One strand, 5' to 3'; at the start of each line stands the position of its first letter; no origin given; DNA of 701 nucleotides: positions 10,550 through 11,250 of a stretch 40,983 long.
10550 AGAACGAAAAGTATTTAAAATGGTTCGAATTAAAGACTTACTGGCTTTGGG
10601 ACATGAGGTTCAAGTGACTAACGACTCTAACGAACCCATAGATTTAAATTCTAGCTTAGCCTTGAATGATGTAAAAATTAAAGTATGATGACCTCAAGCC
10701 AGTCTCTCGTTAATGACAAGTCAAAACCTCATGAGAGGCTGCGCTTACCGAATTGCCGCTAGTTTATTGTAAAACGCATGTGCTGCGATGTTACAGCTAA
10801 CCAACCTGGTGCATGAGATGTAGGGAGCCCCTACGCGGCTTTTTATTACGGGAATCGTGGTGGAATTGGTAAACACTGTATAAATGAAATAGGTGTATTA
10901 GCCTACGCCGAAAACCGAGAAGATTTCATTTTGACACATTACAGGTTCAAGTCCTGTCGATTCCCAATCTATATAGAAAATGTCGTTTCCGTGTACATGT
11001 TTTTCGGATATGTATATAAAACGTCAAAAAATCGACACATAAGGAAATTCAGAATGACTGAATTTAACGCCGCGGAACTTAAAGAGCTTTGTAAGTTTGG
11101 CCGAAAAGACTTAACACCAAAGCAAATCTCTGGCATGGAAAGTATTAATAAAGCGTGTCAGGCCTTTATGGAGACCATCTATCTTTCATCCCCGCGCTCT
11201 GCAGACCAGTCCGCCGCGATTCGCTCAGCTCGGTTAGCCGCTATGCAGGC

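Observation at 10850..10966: tRNA-like RNA with intact acceptor, D and T arms but the anticodon arm replaced by a long capped helix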

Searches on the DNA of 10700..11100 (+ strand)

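Call 4: search_rna_families(source=window, start=10700, end=11100, threshold=evalue, max_evalue=10, show_alignments=5)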
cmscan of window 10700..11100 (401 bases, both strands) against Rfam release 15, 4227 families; matches with E-value up to 10: 1.
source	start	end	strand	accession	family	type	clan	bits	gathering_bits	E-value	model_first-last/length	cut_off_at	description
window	10851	10965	+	RF00005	tRNA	Gene; tRNA;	CL00001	37.4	29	1.8e-06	1-71/71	no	tRNA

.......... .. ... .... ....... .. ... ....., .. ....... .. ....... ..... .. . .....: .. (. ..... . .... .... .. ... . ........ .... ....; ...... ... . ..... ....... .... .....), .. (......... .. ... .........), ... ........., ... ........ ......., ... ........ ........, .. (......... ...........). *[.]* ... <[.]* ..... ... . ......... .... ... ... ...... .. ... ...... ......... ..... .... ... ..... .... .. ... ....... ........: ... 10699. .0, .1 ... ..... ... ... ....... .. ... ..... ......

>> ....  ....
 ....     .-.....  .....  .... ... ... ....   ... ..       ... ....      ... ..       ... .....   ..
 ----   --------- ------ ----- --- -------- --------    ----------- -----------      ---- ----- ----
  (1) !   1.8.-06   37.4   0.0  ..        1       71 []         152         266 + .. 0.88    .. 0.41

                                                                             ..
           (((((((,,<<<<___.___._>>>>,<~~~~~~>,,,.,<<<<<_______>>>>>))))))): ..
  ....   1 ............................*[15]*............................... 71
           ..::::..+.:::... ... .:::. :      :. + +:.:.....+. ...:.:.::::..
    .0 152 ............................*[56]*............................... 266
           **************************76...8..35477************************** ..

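Call 5: search_dna_similar(query=window:10700-11100:+, collection=phages, mode=distant, max_rows=40)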
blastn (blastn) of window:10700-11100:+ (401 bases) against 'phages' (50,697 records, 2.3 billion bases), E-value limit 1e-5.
No match.

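Call 31: build_rna_model(alignment_id=A2, structure=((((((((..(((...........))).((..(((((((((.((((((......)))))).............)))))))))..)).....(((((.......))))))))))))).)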
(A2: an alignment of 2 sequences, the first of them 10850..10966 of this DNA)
Model R1 built from alignment A2 (2 sequences, 117 columns); structure: as given.
model positions 117; base pairs 33; branch points 2; effective number of sequences 0.68; information 0.59 bits per position. Calibrated on 0.2 Mb of random sequence (short: E-values are rough).
structure used (alignment columns):
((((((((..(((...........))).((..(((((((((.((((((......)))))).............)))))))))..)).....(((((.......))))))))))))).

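Call 32: search_with_rna_model(model_id=R1, sources=[L001, L002, L003, L004, L005, L006, L007, L008, L009, L010, L011, L012, L013, L014, L015, L016, L017, L018, L019, L020, L021, L022, L023, L024, L025, L026, L027, L028, L029, L030, L031, L032, L033, L034, L035, L036, L037, L038, L039, L040, L041, L042, L043, L044, L045, L046, L047, L048, L049, L050, L051, L052, L053, L054, L055, L056, L057, L058, L059, L060, L061, L062, L063, L064, L065, L066, L067, L068, L069, L070, L071, L072, L073, L074, L075, L076, L077, L078, L079, L080, L084, L085, L086, L087, L088, L089, L090, L091, L092, L093, L094, L095, L096, L097, L098, L099, L100, L101, L102, L103], max_evalue=10, show_alignments=4)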
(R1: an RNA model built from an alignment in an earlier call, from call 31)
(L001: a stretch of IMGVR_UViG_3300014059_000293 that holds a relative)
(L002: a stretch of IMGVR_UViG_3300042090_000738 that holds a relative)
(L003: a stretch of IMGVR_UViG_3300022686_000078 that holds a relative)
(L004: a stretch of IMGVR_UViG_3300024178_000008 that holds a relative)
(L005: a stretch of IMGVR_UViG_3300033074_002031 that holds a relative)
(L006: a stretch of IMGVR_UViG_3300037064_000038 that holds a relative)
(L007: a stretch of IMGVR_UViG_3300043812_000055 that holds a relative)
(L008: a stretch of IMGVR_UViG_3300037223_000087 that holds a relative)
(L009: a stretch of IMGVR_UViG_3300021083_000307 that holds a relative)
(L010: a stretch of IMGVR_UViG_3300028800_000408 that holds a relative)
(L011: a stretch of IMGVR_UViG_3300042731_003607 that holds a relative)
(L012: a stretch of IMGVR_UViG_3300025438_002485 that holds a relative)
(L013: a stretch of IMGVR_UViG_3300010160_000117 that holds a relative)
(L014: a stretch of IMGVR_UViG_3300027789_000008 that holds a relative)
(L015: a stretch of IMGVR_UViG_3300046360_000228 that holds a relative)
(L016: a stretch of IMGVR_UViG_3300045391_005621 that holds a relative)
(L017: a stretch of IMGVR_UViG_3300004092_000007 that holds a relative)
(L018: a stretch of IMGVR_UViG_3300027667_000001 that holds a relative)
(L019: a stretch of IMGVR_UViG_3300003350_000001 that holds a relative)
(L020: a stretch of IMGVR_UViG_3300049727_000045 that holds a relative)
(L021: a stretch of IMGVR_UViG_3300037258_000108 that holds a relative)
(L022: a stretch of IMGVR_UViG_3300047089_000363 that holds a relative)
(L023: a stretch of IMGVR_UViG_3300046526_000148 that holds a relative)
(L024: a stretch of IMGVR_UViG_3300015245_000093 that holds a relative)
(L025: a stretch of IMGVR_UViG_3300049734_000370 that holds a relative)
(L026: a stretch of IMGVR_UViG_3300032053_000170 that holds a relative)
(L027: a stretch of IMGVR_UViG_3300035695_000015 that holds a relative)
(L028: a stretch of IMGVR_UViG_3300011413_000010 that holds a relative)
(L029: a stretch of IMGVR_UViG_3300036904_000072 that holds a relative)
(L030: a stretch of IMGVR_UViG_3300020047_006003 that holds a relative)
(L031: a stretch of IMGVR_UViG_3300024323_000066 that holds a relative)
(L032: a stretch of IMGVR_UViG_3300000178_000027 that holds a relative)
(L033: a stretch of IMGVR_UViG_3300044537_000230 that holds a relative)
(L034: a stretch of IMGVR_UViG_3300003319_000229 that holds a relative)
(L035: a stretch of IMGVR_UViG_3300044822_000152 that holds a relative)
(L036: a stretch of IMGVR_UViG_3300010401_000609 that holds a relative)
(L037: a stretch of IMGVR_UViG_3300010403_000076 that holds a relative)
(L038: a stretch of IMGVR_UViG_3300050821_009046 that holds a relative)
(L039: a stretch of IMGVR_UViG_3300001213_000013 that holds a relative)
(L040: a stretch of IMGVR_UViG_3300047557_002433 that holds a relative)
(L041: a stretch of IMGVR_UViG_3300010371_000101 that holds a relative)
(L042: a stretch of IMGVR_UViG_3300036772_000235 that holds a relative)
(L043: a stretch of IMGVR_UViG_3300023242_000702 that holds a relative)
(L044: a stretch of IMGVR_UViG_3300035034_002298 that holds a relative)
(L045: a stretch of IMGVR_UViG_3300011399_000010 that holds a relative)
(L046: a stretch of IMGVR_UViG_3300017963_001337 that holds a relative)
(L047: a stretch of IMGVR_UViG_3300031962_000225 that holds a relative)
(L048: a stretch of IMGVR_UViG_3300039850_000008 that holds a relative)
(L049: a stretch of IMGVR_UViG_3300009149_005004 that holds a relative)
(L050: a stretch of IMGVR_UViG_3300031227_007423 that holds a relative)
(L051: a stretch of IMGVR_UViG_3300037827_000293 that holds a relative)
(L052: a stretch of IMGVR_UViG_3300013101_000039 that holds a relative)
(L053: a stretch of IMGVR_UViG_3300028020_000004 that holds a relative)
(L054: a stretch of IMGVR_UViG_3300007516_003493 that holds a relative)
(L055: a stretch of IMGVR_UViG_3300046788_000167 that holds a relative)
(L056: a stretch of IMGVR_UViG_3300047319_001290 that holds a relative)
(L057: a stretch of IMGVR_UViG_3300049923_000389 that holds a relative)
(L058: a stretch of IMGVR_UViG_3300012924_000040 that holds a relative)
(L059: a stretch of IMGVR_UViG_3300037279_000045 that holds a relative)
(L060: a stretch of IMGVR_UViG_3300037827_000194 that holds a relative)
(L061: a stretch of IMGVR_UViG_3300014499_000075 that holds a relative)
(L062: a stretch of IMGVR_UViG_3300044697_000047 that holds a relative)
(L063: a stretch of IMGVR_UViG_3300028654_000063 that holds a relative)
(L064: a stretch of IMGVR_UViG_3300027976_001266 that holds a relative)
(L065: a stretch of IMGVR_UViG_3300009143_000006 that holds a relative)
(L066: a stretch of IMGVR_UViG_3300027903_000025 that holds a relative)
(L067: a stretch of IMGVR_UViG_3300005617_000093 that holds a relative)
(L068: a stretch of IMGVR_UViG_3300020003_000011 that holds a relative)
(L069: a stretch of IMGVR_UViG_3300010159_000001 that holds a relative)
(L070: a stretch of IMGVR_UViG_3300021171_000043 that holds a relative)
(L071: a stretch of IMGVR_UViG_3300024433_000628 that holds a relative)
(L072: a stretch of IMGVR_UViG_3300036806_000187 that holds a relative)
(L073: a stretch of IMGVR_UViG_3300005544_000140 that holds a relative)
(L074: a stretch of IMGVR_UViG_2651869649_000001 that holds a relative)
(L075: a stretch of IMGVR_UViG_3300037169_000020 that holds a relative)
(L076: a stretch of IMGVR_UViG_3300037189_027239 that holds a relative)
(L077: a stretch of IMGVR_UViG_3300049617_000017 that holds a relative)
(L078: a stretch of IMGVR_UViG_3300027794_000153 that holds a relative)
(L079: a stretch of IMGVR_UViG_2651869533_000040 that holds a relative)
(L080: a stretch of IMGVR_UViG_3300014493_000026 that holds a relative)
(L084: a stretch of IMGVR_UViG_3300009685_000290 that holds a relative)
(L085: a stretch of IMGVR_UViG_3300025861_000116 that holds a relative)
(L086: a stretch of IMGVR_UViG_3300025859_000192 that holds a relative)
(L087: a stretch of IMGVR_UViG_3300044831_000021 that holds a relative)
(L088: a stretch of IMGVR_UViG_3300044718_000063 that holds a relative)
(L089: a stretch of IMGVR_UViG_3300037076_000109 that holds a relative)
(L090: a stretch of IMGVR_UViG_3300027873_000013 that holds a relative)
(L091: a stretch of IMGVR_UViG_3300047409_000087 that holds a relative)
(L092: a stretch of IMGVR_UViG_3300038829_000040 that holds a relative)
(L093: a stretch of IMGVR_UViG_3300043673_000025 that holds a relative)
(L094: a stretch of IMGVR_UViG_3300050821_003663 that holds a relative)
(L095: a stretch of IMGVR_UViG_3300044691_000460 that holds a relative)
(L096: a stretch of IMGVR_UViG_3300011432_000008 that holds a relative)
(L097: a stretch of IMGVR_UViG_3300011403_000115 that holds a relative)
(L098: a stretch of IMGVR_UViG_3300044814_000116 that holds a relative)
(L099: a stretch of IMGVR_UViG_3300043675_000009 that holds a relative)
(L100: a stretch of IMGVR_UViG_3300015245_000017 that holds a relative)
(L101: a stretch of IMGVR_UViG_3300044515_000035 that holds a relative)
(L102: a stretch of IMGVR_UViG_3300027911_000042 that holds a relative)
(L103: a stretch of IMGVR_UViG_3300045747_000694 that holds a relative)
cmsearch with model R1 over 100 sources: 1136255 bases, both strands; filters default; matches with E-value up to 10: 5.
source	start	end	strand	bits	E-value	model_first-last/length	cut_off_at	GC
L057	3326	3441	+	43.1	9.1e-08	1-117/117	no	0.36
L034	2554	2657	-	26.7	0.0017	1-117/117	no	0.5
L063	8681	8814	+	22.7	0.02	1-117/117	no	0.42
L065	1352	1431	-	13.5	4.9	1-117/117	no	0.39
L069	2780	2859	-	13.5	4.9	1-117/117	no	0.39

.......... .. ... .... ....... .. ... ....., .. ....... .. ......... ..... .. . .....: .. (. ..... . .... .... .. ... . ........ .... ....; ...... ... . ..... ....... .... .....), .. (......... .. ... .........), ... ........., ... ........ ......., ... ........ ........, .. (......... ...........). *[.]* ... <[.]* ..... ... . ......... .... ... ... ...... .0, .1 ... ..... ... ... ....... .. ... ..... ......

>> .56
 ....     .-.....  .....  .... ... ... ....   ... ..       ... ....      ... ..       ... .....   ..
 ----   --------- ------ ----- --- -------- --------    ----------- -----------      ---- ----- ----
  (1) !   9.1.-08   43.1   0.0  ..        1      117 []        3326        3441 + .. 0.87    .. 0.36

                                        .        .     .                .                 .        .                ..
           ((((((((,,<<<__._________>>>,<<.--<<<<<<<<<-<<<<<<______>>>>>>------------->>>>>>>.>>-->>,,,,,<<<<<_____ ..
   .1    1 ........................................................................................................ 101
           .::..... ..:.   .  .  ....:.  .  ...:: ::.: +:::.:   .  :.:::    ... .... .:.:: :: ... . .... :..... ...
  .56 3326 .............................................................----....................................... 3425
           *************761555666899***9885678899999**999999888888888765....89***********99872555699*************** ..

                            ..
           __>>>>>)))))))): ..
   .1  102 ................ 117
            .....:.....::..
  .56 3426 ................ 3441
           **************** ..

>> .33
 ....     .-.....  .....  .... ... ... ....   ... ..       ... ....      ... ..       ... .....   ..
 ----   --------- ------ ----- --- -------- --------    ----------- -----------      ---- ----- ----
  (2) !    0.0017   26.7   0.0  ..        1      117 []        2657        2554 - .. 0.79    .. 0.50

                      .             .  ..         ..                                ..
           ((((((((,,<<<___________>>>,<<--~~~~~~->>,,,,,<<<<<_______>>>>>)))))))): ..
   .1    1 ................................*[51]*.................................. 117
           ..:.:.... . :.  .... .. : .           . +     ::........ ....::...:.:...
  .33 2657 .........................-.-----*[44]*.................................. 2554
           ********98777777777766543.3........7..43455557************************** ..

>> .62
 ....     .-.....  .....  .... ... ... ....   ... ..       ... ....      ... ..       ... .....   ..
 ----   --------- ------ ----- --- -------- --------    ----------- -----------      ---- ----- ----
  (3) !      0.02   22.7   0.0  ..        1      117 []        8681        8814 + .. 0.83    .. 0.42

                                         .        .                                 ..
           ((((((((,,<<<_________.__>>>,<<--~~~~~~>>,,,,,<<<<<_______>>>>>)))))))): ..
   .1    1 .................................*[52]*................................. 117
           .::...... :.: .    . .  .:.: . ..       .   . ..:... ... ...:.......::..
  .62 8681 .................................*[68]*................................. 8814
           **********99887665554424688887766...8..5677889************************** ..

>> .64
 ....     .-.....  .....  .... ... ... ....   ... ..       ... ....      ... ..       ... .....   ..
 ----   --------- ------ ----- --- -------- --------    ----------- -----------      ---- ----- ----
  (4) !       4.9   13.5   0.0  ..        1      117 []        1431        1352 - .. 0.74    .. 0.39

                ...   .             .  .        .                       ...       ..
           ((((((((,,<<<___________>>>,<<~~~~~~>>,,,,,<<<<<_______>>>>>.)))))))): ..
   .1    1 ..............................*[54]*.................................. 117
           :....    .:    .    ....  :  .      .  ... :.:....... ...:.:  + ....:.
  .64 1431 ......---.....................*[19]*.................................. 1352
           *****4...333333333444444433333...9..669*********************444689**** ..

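Call 55: search_with_rna_model(model_id=R1, sources=[window, L034, L057, L063, L073, L104, L105, L106, L107, L108, L109, L110, L111, L112, L113, L114, L115, L116, L117, L119, L120, L122, L124, L125, L126, L127, L129, L130, L131, L132, L133, L134, L135, L137, L138, L139, L140, L141, L142, L143, L144, L145, L146, L149, L165, L191, L193, L195, L200, L204], max_evalue=1, show_alignments=0)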
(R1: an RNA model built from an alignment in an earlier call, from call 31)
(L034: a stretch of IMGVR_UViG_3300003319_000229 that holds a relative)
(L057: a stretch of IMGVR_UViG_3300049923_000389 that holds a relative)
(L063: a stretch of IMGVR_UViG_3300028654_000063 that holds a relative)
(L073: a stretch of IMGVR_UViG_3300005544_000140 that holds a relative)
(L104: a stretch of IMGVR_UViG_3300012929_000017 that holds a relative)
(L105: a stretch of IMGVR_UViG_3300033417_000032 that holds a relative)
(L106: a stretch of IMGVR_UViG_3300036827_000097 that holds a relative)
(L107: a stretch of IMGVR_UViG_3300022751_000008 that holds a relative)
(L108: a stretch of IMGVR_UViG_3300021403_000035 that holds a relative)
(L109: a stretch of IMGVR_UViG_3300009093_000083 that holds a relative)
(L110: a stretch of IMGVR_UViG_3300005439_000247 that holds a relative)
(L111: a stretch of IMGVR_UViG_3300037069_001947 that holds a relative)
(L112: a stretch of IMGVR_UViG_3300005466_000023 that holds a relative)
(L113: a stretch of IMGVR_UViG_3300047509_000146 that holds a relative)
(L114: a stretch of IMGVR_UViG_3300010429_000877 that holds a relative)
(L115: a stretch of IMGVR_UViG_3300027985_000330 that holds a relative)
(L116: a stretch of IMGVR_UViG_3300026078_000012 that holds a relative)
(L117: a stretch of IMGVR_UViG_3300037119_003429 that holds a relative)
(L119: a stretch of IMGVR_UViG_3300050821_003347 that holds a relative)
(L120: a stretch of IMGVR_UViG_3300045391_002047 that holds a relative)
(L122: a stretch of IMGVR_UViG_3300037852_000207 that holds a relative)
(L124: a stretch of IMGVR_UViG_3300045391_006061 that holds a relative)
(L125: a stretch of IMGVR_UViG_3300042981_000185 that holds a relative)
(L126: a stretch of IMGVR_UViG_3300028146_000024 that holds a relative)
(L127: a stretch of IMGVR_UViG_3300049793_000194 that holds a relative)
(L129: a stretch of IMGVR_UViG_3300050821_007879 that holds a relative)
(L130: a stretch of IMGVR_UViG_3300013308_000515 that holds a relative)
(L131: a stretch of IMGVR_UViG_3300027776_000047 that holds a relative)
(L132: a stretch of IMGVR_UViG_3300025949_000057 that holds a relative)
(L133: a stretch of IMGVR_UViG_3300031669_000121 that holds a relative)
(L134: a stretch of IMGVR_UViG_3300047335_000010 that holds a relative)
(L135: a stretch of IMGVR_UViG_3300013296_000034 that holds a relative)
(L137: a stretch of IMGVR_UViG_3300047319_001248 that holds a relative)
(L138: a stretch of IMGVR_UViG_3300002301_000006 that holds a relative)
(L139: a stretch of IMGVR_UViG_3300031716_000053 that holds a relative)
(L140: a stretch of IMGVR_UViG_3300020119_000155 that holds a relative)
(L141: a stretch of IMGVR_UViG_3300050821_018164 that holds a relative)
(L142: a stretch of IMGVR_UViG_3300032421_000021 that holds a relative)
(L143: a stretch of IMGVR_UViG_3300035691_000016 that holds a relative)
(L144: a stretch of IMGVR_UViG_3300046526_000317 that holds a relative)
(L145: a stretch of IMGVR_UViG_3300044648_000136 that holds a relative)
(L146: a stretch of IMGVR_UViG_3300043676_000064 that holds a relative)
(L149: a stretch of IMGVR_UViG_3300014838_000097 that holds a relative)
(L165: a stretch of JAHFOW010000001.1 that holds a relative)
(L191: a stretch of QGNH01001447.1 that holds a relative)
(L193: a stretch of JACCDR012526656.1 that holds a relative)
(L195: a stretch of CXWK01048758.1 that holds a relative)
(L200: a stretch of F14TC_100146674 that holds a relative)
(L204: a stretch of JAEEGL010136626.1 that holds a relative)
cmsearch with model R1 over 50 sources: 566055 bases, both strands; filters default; matches with E-value up to 1: 39.
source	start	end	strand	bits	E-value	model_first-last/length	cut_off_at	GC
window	10850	10966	+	151.3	3e-36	1-117/117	no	0.41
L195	4018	4134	-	104.7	4.1e-24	1-117/117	no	0.44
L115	10011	10109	-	53.1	1.1e-10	1-117/117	no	0.52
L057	3326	3441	+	43.1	4.5e-08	1-117/117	no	0.36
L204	578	650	+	37.2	1.6e-06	1-117/117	no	0.55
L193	205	302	-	33.9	1.1e-05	1-117/117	no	0.55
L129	6592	6704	-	33.5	1.4e-05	1-117/117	no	0.58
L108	6889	6994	-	30.5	9.2e-05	1-117/117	no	0.54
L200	548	622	+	28.9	0.00024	1-117/117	no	0.6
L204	768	852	+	28.8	0.00025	1-117/117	no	0.55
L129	6906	6988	-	28.4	0.00031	1-117/117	no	0.54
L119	3829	3941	-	28.4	0.00032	1-117/117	no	0.58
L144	153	269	-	28.2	0.00035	1-117/117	no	0.56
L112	11542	11689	+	27.9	0.00043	1-117/117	no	0.56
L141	4726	4849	-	27.5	0.00053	1-117/117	no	0.58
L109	2661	2809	-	27.4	0.00059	1-117/117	no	0.58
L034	2554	2657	-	26.7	0.00086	1-117/117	no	0.5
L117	1999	2101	+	25.9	0.0014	1-117/117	no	0.53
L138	1400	1523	-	25.8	0.0015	1-117/117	no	0.48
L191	1730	1830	-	25.3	0.002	1-117/117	no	0.5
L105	4008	4133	-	25.1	0.0023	1-117/117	no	0.56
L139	6463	6621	-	24.7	0.0029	1-117/117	no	0.48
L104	4523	4647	-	24.4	0.0034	1-117/117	no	0.5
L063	8681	8814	+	22.7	0.0097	1-117/117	no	0.42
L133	9909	9999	+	22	0.015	1-117/117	no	0.52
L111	5030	5167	-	21.6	0.019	1-117/117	no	0.55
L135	9183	9288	+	19.7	0.058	1-117/117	no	0.4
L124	4393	4462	-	19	0.087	1-117/117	no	0.44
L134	631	698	+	18.8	0.099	1-117/117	no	0.57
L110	492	658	+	18.8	0.1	1-117/117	no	0.44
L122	531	611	+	18.8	0.1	1-117/117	no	0.49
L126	8475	8600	+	18.3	0.14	1-117/117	no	0.53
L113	12917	13083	-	17.8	0.18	1-117/117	no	0.42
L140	1566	1689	+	17.7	0.19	1-117/117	no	0.48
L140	2186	2255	+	17.4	0.23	1-117/117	no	0.5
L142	12952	13014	+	17.1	0.28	1-117/117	no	0.43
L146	8292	8400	-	16.4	0.42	1-117/117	no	0.5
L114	5174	5241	+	15.8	0.62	1-117/117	no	0.51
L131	11012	11092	-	15.1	0.92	1-117/117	no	0.42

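Call 74: search_dna_similar(query=window:10850-10966:+, collection=ecoli_genomes, mode=distant, max_evalue=10, max_rows=5)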
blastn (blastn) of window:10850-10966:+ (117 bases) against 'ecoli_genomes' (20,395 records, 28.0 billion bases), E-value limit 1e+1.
No match.
